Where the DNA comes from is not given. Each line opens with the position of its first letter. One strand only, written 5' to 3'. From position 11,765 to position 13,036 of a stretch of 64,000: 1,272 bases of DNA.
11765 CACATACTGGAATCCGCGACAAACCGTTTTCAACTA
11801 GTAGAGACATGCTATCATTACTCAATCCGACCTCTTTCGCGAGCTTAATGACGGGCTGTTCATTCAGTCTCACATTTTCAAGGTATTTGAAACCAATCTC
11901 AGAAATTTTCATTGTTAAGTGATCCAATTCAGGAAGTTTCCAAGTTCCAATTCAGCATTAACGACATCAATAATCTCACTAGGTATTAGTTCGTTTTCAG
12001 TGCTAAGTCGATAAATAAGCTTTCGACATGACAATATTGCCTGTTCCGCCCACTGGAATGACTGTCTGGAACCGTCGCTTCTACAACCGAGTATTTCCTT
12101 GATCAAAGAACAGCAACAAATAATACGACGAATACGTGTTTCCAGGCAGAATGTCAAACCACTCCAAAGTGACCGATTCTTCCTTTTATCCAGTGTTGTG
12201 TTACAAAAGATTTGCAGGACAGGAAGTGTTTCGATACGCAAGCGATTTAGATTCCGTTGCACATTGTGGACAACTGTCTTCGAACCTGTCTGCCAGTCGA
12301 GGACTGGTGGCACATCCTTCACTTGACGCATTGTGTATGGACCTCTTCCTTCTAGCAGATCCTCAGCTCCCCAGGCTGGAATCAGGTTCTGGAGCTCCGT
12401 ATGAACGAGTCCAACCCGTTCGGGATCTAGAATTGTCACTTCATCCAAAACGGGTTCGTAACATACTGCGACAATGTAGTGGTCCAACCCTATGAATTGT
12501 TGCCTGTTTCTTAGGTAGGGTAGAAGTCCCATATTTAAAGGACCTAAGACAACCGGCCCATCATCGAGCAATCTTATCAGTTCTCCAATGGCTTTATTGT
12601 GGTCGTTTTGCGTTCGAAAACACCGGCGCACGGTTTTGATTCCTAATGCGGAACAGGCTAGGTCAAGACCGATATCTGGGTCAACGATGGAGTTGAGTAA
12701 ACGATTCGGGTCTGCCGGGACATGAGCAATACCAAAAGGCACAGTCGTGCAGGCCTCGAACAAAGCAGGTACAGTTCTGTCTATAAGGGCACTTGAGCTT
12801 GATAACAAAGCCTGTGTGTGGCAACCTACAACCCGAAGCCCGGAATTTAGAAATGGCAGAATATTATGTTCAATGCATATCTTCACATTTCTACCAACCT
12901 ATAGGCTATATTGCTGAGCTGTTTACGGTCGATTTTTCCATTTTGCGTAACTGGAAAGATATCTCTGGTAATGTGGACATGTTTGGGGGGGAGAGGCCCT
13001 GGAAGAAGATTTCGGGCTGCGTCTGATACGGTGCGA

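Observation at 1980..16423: Thirteen-gene, translationally coupled, ACP-centred biosynthetic operon without NRPS/PKS megasynthases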

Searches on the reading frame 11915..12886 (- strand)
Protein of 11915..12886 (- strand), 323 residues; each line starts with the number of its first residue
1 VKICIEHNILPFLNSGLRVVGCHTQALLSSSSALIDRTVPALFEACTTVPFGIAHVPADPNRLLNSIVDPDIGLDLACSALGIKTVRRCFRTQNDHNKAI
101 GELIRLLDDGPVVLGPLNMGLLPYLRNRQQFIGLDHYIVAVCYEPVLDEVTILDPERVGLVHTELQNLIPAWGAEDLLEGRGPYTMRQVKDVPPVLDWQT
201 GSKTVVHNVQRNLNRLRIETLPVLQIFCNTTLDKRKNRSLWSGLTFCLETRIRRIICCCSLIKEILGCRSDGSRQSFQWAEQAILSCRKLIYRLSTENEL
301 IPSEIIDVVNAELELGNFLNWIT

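Call 3: search_protein_families(library=pfam, proteins=[window:11915-12886:-])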
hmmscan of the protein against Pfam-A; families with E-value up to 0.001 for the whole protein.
window:11915-12886:- (323 aa): 1 family
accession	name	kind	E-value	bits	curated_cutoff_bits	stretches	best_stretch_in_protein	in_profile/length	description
PF14399.12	BtrH_N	-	6.5e-05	23.6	29.7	1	78-155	60-134/134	Butirosin biosynthesis protein H, N-terminal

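Call 5: search_protein_families(library=ncbifam, proteins=[window:11915-12886:-], max_evalue=0.01)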
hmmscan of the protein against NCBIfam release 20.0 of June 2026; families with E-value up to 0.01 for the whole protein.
window:11915-12886:- (323 aa): 0 families

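Call 31: search_solved_structures(query=A3, max_evalue=10)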
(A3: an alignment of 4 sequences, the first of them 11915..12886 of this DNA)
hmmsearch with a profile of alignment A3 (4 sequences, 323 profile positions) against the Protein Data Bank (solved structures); distinct sequences matched with E-value up to 10: 2.
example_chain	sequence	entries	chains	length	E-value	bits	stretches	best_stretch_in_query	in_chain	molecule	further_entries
9oh5_A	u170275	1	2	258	0.065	15.5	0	79-135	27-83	MS2 CPM58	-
3g6t_A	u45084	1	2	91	0.47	12.7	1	225-267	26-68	Glucocorticoid receptor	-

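Call 46: find_homologous_proteins(query=window:11915-12886:-, max_evalue=0.001)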
Query window:11915-12886:- (323 aa): 10 proteins with E <= 0.001 among 2574 candidates.
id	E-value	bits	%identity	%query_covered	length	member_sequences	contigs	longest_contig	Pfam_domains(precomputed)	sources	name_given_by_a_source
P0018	2.4e-217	738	100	100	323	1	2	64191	-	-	-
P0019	5.5e-165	566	76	100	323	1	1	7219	PF14399.13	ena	-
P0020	2.5e-143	495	78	85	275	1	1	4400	PF14399.13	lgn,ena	-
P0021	7.2e-106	372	54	99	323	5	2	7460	-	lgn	-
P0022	4.9e-85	304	45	100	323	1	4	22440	-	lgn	-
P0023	1.6e-50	190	42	76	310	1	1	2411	-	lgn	-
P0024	1.1e-39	155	38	78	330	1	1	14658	-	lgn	-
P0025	9.4e-28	115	35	73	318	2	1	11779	-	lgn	-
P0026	1.2e-25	109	33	77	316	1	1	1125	-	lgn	-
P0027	1.3e-25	108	39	70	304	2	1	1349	-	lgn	-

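Call 47: find_encoding_contigs(protein=P0019, flank=10000, max_places=1)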
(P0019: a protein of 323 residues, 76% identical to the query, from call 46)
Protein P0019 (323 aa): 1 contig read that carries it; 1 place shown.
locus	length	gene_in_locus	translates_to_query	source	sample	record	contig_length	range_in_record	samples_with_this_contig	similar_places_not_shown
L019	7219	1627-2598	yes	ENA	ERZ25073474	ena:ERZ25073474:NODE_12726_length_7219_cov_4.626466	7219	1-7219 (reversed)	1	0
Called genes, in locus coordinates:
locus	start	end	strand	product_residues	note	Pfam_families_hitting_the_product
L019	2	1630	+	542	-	?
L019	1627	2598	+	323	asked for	PF14399:BtrH_N (weak)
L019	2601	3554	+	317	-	PF08541:ACP_syn_III_C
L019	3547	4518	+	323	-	PF04055:Radical_SAM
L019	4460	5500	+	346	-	PF00291:PALP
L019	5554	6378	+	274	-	-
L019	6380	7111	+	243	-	-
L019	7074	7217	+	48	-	?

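Call 48: find_encoding_contigs(protein=P0024, flank=10000, max_places=1)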
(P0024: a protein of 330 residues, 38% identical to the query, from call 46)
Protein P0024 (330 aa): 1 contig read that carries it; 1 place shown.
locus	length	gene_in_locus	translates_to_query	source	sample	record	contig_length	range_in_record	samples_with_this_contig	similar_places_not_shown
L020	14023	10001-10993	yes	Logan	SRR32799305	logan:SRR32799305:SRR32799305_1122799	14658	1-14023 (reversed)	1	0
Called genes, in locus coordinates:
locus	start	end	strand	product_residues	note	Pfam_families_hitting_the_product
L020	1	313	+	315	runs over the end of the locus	?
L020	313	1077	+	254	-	PF01209:Ubie_methyltran (weak), PF13489:Methyltransf_23 (weak), PF02390:Methyltransf_4 (faint), PF08241:Methyltransf_11, PF08242:Methyltransf_12, PF13649:Methyltransf_25, PF13847:Methyltransf_31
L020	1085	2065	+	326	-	-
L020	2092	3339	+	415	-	PF00278:Orn_DAP_Arg_deC, PF01168:Ala_racemase_N (weak), PF02784:Orn_Arg_deC_N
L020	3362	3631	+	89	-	PF00550:PP-binding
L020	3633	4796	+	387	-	-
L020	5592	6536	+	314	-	-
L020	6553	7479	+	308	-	PF02540:NAD_synthase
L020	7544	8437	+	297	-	PF02540:NAD_synthase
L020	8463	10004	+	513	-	PF00501:AMP-binding, PF13193:AMP-binding_C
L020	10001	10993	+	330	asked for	-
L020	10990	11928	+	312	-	PF08541:ACP_syn_III_C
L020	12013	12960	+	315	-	PF13353:Fer4_12 (weak), PF04055:Radical_SAM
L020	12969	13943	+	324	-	PF00291:PALP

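Call 49: find_encoding_contigs(protein=P0025, flank=10000, max_places=1)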
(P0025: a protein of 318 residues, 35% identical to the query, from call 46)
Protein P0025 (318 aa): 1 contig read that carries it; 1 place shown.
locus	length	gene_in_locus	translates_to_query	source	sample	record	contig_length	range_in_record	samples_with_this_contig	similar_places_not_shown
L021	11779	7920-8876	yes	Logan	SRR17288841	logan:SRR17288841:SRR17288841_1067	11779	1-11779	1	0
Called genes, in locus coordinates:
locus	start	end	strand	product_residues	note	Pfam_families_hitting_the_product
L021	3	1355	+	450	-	?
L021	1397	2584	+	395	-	-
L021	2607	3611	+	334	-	-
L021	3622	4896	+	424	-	PF00278:Orn_DAP_Arg_deC, PF02784:Orn_Arg_deC_N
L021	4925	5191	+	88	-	PF00550:PP-binding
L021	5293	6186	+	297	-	PF02540:NAD_synthase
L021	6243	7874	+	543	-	PF00501:AMP-binding, PF13193:AMP-binding_C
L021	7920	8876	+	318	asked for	-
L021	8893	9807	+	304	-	-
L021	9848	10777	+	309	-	PF08541:ACP_syn_III_C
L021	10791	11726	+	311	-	PF04055:Radical_SAM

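Call 69: predict_structure(alignment_id=A8)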
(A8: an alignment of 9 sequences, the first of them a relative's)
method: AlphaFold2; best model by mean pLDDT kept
length: 323 residues; sequences in the alignment: 9
mean_pLDDT: 81.7   pTM: 0.80
mean pLDDT of the five models: 81.7, 78.1, 77.2, 76.2, 74.8
residues with pLDDT >= 90: 106; 70-90: 166; 50-70: 34; < 50: 17
segments of 3 or more residues with pLDDT < 50: 1-3, 50-61
pLDDT, mean of each block of 10 residues (from residue 1): 61 64 88 89 77 46 54 85 92 83 95 90 77 82 95 81 92 76 89 91 80 78 85 84 80 83 77 85 92 94 90 83 73
secondary structure, 60 per line:
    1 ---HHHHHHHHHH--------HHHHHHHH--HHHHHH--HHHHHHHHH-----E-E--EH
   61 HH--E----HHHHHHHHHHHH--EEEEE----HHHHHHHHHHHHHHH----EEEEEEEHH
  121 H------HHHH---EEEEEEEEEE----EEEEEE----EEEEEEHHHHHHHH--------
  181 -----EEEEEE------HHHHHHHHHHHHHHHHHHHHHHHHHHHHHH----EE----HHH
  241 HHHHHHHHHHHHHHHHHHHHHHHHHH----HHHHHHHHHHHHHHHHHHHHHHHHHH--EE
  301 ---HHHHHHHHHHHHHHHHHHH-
elements in order: H4-13 H22-29 H32-37 H40-48 H70-81 E84-88 H93-107 E112-118 H128-131 E135-144 E149-154 E159-164 H165-172 E186-191 H198-227 H238-266 H271-296 H304-322

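Call 72: fold_search(model_id=the predicted structure, library=pdb)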
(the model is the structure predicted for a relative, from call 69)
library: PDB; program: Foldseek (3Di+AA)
matches with E <= 10: 342; with E <= 0.001: 19
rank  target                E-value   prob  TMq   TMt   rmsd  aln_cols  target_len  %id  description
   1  7wuw_C                8.0e-07  1.00  0.53  0.53   7.0       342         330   12  Crystal structure of AziU3/U2 from Streptomyces sahachiroi (released 2022-09-07)
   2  8gs1_B                1.0e-06  1.00  0.51  0.50   7.1       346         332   13  Crystal structure of AziU2-U3 complex from Streptomyces sahachiroi NRRL2485 (released 2023-09-06)
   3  8gs1_D                2.8e-06  1.00  0.52  0.51   6.7       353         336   12  Crystal structure of AziU2-U3 complex from Streptomyces sahachiroi NRRL2485 (released 2023-09-06)
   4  9qvp_A                5.6e-06  1.00  0.61  0.64   5.7       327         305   11  Crystal structure of the CtaG_H128A variant from Ruminiclostridium cellulolyticum (P2(1)2(1)2(1)-medium) (released 2025-10-01)
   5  9qvk                  9.6e-06  1.00  0.55  0.58   6.8       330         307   11  Crystal structure of the CtaG_C11A variant from Ruminiclostridium cellulolyticum (P2(1)-small) (released 2025-10-01)
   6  7yn1_A                9.6e-06  1.00  0.47  0.44   8.3       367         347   10  Crystal structure of selenomethionine labeled CcbD (released 2023-08-02)
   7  9qvj_A                1.0e-05  1.00  0.62  0.64   5.7       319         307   12  Crystal structure of CtaG from Ruminiclostridium cellulolyticum (P2(1)-medium) (released 2025-10-01)
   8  9qvl                  1.0e-05  1.00  0.56  0.58   6.5       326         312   12  Crystal structure of the CtaG_C11A variant from Ruminiclostridium cellulolyticum (P2(1)2(1)2(1)-small) (released 2025-10-01)
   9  9quz                  1.3e-05  1.00  0.58  0.60   6.2       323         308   11  Crystal structure of CtaG from Ruminiclostridium cellulolyticum (P2(1)-small) (released 2025-10-01)
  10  9qvo                  1.7e-05  1.00  0.60  0.62   5.9       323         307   11  Crystal structure of the CtaG_H128A variant from Ruminiclostridium cellulolyticum (P2(1)-small) (released 2025-10-01)
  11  7yn1_B                1.7e-05  1.00  0.42  0.40   7.2       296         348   12  Crystal structure of selenomethionine labeled CcbD (released 2023-08-02)
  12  9qvs                  2.6e-05  1.00  0.49  0.51   6.3       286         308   11  Crystal structure of the CtaG_D144N variant from Ruminiclostridium cellulolyticum (P2(1)-small) (released 2025-10-01)
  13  9qvq_B                2.6e-05  1.00  0.53  0.56   7.5       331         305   11  Crystal structure of the CtaG_H128A variant from Ruminiclostridium cellulolyticum in complex with PHBA (P2(1)-medium) (released 2025-10-01)
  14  9dks_A                4.3e-05  1.00  0.46  0.44   6.4       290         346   11  Crystal structure of CcbD C19S mutant complexed with single PCP domain of CcbZ (released 2025-09-17)
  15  7yn2_A                6.0e-05  1.00  0.42  0.40   7.1       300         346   12  Crystal structure of CcbD with methylthiolincosamide (released 2023-08-02)
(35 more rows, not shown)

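Call 73: search_protein_representatives(alignment_id=A8)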
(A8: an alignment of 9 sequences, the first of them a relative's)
Query: 9 sequences, 321 profile positions. Proteins with E-value up to 0.001 (for the whole library): 366; up to 1e-10: 239; up to 1e-30: 45. The best 150 are listed.
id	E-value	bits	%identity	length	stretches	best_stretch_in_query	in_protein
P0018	3.1e-138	476.5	-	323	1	1-321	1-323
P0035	9.0e-123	425.7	-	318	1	13-320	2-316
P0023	2.2e-117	407.9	-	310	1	10-321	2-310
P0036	1.0e-90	320.3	-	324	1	3-320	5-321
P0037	1.6e-87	309.8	-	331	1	5-320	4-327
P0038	7.6e-83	294.5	-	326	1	11-320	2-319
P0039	6.2e-82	291.5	-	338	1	12-317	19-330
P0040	7.3e-82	291.2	-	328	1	11-315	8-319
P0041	2.9e-79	282.7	-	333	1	12-318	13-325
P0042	1.4e-75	270.6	-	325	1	11-317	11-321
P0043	9.2e-73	261.3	-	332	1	10-320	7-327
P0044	4.8e-72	259.0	-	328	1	5-300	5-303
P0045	7.7e-72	258.3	-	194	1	11-192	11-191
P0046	1.3e-71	257.6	-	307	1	13-314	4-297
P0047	7.4e-69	248.5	-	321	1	12-314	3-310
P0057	1.4e-55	204.9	-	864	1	13-314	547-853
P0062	4.9e-49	183.4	-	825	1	9-314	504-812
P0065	1.5e-47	178.5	-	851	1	14-314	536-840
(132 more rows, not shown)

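Call 77: search_protein_families(library=pfam, proteins=[P0057, P0062, P0065], max_evalue=0.001)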
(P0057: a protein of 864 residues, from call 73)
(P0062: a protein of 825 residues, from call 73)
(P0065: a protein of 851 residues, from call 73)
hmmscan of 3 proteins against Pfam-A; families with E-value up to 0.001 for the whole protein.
P0057 (864 aa): 2 families
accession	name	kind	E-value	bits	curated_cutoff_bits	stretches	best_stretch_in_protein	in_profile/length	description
PF00501.34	AMP-binding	-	1.9e-52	178.8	29.9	1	17-367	4-383/384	AMP-binding enzyme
PF13193.12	AMP-binding_C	-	3.2e-13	50.8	24.5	1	424-501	1-76/76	AMP-binding enzyme C-terminal domain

P0062 (825 aa): 2 families
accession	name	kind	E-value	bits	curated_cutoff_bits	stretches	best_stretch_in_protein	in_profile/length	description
PF00501.34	AMP-binding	-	1.5e-41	142.9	29.9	1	7-341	1-383/384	AMP-binding enzyme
PF13193.12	AMP-binding_C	-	7.9e-13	49.6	24.5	1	398-475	1-76/76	AMP-binding enzyme C-terminal domain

P0065 (851 aa): 2 families
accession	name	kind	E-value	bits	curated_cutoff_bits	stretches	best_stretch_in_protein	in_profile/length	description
PF00501.34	AMP-binding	-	1.2e-48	166.3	29.9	1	19-357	1-383/384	AMP-binding enzyme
PF13193.12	AMP-binding_C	-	2.9e-13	51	24.5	1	414-491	1-76/76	AMP-binding enzyme C-terminal domain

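Call 95: search_protein_families(library=padloc, proteins=[window:11915-12886:-], max_evalue=0.001)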
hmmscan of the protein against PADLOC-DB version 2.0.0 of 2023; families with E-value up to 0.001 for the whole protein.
window:11915-12886:- (323 aa): 0 families

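Call 108: find_related_loci(query=A8, collection=metagenome_contigs, flank=10000)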
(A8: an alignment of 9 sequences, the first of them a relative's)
Query A8 (323 aa) in metagenome_contigs; peptide patterns used: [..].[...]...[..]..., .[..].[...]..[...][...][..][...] (x = any residue, [..] = any of these).
182 stretches matched a pattern; 5 encode a relative of the query (tblastn E <= 1e-3); 5 distinct loci.
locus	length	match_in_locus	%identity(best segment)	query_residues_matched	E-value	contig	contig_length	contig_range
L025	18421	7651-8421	38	9-266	3e-35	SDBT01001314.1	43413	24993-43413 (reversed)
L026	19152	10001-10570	38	22-209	1e-31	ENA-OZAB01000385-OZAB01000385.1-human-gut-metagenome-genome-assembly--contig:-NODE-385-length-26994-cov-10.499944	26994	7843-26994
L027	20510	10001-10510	37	18-189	1e-31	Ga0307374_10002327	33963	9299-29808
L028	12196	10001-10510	37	18-189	1e-31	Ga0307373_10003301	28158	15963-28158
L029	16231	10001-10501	40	20-189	1e-29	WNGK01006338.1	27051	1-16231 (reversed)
